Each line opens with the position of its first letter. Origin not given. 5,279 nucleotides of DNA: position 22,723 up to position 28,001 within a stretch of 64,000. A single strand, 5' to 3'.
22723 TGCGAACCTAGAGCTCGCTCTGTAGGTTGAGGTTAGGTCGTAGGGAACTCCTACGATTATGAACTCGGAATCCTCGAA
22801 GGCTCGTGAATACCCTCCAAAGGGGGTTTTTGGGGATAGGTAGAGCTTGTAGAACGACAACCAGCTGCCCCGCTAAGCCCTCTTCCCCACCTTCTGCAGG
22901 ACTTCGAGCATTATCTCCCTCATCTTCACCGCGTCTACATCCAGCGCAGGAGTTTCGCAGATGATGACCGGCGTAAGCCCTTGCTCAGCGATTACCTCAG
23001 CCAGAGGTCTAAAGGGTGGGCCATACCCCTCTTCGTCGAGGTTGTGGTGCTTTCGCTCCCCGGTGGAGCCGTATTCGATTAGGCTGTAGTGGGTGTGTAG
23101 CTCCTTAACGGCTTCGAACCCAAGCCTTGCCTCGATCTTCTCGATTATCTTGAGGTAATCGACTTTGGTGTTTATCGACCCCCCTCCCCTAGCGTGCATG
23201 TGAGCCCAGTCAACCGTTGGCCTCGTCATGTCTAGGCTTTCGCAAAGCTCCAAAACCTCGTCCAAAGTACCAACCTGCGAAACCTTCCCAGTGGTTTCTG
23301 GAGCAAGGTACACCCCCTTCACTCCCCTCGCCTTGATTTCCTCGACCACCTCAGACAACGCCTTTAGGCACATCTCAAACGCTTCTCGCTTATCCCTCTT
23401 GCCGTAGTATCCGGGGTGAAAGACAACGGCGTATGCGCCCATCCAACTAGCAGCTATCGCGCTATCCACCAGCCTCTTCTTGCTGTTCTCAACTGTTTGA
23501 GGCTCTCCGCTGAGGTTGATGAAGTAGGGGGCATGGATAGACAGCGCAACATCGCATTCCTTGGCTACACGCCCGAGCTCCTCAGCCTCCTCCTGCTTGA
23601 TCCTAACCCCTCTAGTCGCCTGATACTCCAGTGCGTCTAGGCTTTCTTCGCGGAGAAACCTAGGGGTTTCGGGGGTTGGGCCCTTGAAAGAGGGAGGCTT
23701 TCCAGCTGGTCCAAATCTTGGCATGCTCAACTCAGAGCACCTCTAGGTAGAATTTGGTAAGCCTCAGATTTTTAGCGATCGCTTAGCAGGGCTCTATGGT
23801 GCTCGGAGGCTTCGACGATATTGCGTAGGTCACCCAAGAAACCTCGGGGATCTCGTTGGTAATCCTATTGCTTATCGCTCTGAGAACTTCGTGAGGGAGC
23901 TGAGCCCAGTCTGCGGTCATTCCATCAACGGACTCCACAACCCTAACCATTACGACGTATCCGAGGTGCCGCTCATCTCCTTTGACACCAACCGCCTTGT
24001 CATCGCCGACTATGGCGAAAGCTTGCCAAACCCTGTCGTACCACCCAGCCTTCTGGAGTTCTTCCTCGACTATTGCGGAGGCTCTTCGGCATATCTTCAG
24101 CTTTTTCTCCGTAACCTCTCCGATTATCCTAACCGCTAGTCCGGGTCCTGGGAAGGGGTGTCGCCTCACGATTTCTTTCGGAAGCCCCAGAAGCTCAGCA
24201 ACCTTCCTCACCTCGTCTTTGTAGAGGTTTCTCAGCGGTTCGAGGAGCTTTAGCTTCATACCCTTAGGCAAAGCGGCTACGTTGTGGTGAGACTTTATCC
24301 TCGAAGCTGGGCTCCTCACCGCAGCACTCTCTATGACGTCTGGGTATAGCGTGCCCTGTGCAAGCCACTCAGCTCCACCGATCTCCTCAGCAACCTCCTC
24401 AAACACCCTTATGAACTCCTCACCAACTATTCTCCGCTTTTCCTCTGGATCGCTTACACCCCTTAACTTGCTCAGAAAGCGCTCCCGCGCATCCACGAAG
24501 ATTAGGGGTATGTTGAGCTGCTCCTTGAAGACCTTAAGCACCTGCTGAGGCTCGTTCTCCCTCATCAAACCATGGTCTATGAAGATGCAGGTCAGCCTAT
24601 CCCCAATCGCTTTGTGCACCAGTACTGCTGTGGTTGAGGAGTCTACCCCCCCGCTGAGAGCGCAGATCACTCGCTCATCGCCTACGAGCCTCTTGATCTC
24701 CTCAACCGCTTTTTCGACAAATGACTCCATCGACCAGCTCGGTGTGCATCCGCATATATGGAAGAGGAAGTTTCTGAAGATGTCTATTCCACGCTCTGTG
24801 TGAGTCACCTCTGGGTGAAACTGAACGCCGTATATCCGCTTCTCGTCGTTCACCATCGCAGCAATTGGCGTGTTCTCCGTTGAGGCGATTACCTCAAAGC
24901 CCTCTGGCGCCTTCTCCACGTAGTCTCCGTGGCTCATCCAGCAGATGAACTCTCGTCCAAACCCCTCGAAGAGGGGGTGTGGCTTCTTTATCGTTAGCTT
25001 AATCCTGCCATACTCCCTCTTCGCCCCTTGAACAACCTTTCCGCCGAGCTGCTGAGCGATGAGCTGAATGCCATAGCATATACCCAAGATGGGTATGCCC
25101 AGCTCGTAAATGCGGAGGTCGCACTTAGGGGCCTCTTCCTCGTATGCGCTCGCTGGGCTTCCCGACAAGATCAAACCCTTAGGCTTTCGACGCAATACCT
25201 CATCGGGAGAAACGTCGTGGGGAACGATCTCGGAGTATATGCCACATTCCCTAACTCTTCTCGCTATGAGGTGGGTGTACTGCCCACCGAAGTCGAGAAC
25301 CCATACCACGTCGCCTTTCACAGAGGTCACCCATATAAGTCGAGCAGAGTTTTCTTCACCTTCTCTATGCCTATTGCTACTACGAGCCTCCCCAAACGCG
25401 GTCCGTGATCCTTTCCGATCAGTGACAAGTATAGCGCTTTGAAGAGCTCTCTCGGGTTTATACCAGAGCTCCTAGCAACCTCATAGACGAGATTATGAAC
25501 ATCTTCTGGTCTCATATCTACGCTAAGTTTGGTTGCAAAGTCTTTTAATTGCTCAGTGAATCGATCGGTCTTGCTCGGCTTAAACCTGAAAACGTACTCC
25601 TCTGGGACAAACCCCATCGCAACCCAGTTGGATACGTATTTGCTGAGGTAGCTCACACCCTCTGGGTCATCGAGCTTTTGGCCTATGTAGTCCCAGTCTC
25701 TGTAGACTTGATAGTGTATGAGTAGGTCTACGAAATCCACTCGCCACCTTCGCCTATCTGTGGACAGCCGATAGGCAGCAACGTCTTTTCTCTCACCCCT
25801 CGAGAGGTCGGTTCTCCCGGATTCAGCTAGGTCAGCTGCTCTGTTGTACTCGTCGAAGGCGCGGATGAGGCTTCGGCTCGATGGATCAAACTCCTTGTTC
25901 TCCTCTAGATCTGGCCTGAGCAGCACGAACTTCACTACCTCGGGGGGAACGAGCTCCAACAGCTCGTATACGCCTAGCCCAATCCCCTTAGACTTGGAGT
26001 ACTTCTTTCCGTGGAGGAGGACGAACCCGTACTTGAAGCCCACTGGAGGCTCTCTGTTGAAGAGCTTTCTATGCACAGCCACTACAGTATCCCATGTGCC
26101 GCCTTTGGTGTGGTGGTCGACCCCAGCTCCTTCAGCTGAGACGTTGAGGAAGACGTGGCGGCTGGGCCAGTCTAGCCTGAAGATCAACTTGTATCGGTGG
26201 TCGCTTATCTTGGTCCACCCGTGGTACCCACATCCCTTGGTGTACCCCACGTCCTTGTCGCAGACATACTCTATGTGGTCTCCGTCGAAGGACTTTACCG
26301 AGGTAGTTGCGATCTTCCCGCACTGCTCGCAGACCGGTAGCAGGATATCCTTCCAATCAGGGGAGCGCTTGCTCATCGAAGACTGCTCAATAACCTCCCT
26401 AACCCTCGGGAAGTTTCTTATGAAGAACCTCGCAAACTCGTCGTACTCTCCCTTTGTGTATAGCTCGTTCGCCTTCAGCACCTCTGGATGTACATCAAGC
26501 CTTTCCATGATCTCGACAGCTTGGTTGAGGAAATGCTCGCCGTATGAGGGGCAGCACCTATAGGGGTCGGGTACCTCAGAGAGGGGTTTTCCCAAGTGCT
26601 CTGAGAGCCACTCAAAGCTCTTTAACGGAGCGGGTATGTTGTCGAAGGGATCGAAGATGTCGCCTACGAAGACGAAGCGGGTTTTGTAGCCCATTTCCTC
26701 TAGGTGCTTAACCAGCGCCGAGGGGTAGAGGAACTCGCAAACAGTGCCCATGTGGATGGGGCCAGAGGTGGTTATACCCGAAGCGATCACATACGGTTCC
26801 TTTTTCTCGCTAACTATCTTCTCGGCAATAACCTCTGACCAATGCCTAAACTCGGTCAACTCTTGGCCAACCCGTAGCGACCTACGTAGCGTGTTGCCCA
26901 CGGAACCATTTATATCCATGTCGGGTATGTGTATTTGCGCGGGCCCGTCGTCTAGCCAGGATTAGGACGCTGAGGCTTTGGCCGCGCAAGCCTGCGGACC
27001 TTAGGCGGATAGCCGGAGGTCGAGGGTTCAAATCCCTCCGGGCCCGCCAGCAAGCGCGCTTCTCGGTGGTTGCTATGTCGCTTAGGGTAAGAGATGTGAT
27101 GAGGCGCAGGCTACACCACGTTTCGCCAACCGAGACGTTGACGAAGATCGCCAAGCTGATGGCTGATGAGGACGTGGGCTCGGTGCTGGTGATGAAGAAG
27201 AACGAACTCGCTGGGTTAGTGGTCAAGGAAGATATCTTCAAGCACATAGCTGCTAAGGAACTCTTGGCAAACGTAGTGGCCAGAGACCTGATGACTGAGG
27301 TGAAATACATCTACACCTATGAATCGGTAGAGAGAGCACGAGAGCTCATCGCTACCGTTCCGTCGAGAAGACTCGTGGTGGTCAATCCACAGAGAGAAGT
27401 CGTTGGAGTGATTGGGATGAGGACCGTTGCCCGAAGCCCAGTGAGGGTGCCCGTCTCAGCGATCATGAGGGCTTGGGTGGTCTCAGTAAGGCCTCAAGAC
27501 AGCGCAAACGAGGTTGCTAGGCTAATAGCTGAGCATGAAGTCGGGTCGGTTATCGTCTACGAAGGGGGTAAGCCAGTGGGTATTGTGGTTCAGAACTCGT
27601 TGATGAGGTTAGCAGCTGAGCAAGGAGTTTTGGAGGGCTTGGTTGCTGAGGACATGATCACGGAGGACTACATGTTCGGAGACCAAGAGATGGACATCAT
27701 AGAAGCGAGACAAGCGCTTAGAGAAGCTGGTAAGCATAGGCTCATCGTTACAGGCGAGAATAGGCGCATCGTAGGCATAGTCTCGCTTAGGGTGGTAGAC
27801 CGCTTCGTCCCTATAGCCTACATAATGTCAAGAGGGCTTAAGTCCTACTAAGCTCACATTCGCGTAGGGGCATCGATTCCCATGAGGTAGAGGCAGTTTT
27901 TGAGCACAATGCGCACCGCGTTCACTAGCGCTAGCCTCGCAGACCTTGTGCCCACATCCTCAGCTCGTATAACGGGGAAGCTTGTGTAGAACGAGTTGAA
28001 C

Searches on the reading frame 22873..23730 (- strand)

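Call 84: search_protein_families(library=pfam, proteins=[window:22873-23730:-], max_evalue=0.000001)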
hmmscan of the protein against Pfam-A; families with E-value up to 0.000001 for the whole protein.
window:22873-23730:- (285 aa): 1 family
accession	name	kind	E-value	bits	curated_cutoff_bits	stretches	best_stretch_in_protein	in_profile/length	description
PF01261.30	AP_endonuc_2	-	4.2e-29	102.4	31.1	1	31-263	9-232/249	Xylose isomerase-like TIM barrel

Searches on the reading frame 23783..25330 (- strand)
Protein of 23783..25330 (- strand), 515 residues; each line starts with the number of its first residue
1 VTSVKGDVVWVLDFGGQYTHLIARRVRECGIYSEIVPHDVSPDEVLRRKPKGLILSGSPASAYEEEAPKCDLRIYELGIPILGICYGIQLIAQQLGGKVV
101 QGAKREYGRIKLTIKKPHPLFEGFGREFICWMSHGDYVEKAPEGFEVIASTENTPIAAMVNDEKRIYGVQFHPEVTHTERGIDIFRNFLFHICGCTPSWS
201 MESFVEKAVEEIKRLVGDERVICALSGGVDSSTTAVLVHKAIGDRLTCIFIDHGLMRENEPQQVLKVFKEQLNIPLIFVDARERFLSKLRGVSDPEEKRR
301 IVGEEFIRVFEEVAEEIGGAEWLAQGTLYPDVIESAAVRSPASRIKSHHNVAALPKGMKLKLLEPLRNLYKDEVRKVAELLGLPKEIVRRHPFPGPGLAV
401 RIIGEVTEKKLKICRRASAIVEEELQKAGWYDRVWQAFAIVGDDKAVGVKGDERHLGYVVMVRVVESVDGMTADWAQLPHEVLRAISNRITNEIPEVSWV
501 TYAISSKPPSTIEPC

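Call 84: search_protein_families(library=pfam, proteins=[window:23783-25330:-], max_evalue=0.000001)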
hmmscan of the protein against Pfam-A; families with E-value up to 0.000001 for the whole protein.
window:23783-25330:- (515 aa): 4 families
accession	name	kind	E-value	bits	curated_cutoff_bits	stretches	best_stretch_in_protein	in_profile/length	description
PF00117.34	GATase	-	1.6e-50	171.8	22.8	1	11-191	2-189/190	Glutamine amidotransferase class-I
PF00958.27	GMP_synt_C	-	2.2e-36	124.2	27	1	423-513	1-91/92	GMP synthase C terminal domain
PF07722.19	Peptidase_C26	-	6e-11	43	20.5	1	75-174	102-219/219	Peptidase C26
PF02540.23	NAD_synthase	-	1.4e-10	41.2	21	0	203-280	7-80/242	NAD synthase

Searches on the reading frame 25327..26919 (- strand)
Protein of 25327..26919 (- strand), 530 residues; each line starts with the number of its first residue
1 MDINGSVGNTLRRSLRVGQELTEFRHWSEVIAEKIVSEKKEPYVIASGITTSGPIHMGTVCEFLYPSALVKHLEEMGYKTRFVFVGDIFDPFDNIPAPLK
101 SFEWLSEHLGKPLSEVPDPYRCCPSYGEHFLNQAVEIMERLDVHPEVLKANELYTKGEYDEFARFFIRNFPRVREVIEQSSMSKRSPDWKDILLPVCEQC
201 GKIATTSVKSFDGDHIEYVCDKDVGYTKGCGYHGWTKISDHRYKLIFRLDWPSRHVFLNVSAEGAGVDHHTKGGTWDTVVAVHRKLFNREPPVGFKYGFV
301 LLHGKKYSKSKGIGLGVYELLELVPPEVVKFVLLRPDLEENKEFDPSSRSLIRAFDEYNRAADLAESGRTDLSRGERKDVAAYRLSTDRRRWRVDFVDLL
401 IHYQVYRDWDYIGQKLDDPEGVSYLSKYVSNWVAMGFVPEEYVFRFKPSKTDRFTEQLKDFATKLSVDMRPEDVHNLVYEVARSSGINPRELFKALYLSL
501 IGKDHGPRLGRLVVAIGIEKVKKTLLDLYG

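Call 85: search_protein_families(library=pfam, proteins=[window:25327-26919:-], max_evalue=0.01)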
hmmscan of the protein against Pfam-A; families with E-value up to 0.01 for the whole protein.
window:25327-26919:- (530 aa): 3 families
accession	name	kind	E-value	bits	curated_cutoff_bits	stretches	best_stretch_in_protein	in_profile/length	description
PF01921.24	tRNA-synt_1f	-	1.3e-85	287.9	27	1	26-384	2-355/360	tRNA synthetases class I (K)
PF19269.4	Anticodon_2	-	0.00037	21.4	23.6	1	447-523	57-135/141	Anticodon binding domain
PF09334.17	tRNA-synt_1g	-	0.00041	19.7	20.1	1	297-353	318-373/391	tRNA synthetases class I (M)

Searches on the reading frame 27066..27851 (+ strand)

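Call 85: search_protein_families(library=pfam, proteins=[window:27066-27851:+], max_evalue=0.01)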
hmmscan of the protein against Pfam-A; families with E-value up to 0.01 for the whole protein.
window:27066-27851:+ (261 aa): 2 families
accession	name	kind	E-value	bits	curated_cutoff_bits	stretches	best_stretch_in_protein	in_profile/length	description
PF00571.33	CBS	-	4.9e-29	100.9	24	4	8-62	1-56/57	CBS domain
PF00583.31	Acetyltransf_1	-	0.0093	16.7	20.7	0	203-253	15-62/116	Acetyltransferase (GNAT) family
